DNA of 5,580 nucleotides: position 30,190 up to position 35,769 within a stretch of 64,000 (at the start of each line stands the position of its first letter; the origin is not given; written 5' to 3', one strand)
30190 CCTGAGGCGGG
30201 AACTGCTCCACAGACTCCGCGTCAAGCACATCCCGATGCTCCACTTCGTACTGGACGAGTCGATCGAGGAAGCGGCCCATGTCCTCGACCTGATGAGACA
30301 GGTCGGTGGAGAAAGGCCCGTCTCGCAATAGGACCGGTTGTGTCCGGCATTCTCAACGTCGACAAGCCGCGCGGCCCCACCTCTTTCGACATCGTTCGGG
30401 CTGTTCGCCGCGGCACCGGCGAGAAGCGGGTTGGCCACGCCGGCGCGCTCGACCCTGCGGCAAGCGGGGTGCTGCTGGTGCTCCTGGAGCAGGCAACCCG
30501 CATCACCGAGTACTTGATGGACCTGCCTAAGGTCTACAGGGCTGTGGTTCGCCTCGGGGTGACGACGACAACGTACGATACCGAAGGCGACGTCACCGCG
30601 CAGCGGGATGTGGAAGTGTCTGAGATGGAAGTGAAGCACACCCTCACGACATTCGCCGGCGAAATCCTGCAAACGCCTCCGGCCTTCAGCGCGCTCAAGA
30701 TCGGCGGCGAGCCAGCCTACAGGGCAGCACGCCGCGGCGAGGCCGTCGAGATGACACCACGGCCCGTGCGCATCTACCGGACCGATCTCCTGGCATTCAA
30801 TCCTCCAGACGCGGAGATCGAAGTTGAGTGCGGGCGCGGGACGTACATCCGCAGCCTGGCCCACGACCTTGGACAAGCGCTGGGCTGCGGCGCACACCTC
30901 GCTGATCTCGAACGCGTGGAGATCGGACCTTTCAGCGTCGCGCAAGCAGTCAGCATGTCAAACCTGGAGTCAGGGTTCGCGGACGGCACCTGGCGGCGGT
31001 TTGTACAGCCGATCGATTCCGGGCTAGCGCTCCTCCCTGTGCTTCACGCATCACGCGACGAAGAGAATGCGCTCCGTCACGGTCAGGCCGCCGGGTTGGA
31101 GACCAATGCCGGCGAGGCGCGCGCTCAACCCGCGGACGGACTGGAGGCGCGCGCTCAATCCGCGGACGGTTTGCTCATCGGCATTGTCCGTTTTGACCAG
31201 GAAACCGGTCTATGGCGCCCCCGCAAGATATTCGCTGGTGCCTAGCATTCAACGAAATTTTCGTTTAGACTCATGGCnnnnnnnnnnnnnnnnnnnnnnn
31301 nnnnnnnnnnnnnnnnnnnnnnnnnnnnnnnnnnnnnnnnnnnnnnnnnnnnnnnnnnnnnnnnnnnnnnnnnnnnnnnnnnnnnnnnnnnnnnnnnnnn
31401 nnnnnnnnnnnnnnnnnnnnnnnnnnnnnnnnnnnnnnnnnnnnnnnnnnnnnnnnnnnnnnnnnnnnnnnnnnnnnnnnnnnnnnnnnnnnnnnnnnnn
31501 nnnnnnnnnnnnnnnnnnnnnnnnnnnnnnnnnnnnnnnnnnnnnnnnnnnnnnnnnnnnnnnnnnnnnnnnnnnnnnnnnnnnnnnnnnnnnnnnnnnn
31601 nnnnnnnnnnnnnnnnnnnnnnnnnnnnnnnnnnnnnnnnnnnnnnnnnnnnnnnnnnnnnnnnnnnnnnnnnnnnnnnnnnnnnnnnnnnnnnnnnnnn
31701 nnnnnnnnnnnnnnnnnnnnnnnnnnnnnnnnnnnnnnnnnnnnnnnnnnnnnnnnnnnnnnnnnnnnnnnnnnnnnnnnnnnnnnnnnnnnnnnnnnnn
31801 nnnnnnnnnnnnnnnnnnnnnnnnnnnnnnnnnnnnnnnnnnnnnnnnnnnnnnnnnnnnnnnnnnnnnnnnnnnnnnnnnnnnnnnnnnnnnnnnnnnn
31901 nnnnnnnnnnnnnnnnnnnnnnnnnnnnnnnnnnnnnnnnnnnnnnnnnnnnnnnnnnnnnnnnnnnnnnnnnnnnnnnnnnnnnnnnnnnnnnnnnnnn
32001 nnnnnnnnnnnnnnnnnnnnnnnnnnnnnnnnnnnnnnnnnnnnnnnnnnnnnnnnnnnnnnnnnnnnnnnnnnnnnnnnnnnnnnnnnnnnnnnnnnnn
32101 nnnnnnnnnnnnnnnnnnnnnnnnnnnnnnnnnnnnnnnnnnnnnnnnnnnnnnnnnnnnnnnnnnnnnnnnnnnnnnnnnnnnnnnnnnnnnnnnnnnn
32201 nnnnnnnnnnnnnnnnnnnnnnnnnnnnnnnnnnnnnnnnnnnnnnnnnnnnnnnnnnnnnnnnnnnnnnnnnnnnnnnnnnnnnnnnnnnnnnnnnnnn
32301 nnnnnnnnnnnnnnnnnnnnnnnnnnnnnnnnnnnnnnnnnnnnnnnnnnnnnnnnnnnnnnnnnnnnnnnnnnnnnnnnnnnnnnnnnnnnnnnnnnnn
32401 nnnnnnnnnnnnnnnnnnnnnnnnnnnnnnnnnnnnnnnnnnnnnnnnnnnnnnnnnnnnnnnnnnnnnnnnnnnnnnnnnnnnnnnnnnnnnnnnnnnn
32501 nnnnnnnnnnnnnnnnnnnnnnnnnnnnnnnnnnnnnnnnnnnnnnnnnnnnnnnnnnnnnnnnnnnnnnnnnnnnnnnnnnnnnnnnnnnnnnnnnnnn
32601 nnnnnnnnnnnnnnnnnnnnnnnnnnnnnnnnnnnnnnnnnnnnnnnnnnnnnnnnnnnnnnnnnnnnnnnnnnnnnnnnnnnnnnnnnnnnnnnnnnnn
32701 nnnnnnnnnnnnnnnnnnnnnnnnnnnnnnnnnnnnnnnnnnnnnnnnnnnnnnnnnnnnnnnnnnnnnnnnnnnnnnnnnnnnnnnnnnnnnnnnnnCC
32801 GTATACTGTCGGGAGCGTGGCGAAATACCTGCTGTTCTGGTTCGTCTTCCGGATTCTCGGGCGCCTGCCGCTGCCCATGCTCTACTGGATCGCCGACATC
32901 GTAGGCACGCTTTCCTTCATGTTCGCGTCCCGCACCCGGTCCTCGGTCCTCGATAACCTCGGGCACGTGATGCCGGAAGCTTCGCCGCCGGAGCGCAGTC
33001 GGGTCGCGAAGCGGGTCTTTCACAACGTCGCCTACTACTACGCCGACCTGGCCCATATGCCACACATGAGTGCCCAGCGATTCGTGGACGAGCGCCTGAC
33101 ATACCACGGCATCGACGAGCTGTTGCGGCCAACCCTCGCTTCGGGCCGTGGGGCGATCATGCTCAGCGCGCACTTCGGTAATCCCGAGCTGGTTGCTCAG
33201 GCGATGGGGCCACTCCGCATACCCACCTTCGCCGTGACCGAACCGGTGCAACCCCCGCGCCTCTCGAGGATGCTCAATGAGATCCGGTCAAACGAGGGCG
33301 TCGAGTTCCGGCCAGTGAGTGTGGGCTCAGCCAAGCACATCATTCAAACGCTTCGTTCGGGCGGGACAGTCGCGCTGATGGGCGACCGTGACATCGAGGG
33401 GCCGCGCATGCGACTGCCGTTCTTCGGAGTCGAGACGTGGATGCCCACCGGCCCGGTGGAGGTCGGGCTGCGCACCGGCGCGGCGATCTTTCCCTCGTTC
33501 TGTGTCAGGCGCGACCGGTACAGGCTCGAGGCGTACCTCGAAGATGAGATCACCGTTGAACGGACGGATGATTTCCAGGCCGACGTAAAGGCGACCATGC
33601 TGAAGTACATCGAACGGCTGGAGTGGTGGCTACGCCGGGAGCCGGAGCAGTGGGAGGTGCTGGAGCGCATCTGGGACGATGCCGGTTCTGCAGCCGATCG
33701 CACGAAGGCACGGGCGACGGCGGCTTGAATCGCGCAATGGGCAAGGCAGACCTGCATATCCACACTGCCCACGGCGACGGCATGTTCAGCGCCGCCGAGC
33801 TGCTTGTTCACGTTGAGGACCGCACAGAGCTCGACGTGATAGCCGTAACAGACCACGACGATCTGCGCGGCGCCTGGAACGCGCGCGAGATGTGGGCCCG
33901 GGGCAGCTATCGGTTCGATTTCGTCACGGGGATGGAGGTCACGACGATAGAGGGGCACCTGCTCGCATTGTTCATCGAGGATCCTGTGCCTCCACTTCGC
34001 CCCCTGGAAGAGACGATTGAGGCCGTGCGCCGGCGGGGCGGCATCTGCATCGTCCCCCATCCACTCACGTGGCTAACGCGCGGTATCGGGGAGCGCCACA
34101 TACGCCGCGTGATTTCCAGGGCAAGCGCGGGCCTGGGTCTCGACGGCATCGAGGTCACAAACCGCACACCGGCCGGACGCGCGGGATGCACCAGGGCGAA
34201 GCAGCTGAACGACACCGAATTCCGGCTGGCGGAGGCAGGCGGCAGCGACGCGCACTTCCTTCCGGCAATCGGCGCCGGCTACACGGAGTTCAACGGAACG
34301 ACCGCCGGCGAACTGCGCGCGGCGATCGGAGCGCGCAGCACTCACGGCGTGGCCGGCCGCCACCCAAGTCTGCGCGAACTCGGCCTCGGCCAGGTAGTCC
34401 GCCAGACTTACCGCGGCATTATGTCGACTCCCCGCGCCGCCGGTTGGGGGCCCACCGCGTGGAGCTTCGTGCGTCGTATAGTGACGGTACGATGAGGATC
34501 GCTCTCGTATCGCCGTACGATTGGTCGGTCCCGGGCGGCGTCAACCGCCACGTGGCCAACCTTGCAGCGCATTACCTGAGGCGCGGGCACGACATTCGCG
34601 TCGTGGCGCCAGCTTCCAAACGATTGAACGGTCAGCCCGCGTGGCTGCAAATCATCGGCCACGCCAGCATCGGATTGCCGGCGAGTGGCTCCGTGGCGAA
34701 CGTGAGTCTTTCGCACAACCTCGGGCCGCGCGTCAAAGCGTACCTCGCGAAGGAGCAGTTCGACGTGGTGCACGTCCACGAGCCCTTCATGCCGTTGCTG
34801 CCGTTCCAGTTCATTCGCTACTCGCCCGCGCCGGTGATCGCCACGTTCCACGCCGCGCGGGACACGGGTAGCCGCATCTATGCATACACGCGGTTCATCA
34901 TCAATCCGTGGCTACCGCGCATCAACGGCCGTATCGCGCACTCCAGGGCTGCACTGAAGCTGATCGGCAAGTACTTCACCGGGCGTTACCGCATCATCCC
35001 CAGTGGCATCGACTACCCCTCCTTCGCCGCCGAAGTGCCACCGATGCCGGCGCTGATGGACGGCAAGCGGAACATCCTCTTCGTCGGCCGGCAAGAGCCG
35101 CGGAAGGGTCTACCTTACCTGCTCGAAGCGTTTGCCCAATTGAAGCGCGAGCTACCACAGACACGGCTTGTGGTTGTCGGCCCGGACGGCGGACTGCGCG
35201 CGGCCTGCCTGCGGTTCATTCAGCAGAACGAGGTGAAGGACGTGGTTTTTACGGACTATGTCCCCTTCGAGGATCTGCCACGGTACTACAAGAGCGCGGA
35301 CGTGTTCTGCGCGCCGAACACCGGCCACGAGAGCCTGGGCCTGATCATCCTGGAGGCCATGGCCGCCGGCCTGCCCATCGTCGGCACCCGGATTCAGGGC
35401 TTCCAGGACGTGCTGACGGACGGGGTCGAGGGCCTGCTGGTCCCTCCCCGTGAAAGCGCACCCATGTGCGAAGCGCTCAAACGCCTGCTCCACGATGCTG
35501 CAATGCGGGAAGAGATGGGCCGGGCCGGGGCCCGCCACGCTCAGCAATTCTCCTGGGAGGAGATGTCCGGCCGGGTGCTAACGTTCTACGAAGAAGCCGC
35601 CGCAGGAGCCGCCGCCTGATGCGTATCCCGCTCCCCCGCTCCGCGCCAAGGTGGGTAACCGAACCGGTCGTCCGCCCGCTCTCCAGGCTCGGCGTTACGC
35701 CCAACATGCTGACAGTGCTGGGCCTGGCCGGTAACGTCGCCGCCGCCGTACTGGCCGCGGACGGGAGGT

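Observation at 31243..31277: Perfect AT-rich operator palindrome inside the promoter of the HTH-Ino1 gene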

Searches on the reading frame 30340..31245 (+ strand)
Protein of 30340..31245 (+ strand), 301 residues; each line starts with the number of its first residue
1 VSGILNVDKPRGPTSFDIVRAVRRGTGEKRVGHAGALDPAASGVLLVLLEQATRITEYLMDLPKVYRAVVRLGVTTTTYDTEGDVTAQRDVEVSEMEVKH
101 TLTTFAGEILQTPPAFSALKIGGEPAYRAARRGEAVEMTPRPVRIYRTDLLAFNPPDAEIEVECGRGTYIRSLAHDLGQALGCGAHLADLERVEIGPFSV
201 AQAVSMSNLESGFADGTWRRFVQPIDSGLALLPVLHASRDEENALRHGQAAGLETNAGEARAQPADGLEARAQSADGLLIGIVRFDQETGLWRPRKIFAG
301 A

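Call 3: search_protein_families(library=pfam, proteins=[window:30340-31245:+], max_evalue=0.01)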
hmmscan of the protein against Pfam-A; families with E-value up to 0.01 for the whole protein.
window:30340-31245:+ (301 aa): 4 families
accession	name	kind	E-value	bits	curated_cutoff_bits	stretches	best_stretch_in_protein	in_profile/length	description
PF01509.24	TruB_N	-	1.1e-50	172.3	27.3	1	23-170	1-149/149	TruB family pseudouridylate synthase (N terminal domain)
PF16198.10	TruB_C_2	-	1.7e-14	54.1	29.3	1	171-229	1-65/66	tRNA pseudouridylate synthase B C-terminal domain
PF08068.17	DKCLD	-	0.004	17.6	27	1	2-19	41-58/58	DKCLD (NUC011) domain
PF02476.21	US2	-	0.0062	16.4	25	1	53-105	57-108/198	Herpesvirus US2 family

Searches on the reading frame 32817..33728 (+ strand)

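Call 3: search_protein_families(library=pfam, proteins=[window:32817-33728:+], max_evalue=0.01)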
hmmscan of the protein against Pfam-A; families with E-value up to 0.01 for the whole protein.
window:32817-33728:+ (303 aa): 1 family
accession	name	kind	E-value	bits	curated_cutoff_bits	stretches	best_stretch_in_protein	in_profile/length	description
PF03279.18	Lip_A_acyltrans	-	7.8e-41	140.6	22.3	1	6-286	18-293/295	Bacterial lipid A biosynthesis acyltransferase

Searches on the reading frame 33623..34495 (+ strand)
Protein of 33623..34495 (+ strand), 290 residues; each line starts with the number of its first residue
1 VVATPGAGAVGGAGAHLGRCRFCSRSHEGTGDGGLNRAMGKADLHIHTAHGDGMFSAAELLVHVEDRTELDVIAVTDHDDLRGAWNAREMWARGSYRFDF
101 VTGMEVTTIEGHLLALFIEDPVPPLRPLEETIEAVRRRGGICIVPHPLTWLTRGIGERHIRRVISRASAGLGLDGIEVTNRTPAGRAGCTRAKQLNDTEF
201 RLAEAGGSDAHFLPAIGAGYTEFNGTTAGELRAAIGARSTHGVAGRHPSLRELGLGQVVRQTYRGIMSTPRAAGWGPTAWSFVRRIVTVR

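Call 3: search_protein_families(library=pfam, proteins=[window:33623-34495:+], max_evalue=0.01)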
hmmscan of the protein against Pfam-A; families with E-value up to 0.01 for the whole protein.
window:33623-34495:+ (290 aa): 1 family
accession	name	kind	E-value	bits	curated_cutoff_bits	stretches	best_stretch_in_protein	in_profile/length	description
PF13263.12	PHP_C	-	6.4e-09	35.7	21.3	1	199-239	13-55/56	PHP-associated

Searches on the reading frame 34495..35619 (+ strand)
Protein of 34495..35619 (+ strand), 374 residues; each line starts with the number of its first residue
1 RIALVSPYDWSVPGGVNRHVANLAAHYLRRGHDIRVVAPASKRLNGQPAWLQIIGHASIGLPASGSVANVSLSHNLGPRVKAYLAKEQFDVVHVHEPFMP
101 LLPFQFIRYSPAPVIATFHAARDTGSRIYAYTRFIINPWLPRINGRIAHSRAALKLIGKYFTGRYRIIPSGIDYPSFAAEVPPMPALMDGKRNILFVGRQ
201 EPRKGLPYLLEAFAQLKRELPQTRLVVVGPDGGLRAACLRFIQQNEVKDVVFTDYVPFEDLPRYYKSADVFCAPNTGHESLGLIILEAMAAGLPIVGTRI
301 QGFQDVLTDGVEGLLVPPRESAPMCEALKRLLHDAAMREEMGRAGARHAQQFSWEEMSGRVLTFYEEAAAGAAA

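Call 3: search_protein_families(library=pfam, proteins=[window:34495-35619:+], max_evalue=0.01)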
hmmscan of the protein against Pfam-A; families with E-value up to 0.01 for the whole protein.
window:34495-35619:+ (374 aa): 6 families
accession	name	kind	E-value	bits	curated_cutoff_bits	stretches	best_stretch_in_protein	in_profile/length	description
PF00534.26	Glycos_transf_1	-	4.3e-37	127.7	26.4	1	189-346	13-170/172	Glycosyl transferases group 1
PF13692.12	Glyco_trans_1_4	-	2.8e-36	125.3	27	1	192-334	2-142/142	Glycosyl transferases group 1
PF13439.12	Glyco_transf_4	-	6.5e-21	75.5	28.5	1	13-173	1-167/170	Glycosyltransferase Family 4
PF13579.12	Glyco_trans_4_4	-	1.2e-11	45.6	29.7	1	14-157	1-142/158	Glycosyl transferase 4-like domain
PF13524.12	Glyco_trans_1_2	-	2.4e-11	44.2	25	1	212-351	5-132/144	Glycosyl transferase-like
PF20706.3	GT4-conflict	-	5.5e-09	35.9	26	1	183-357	193-381/385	Family 4 Glycosyltransferase in conflict systems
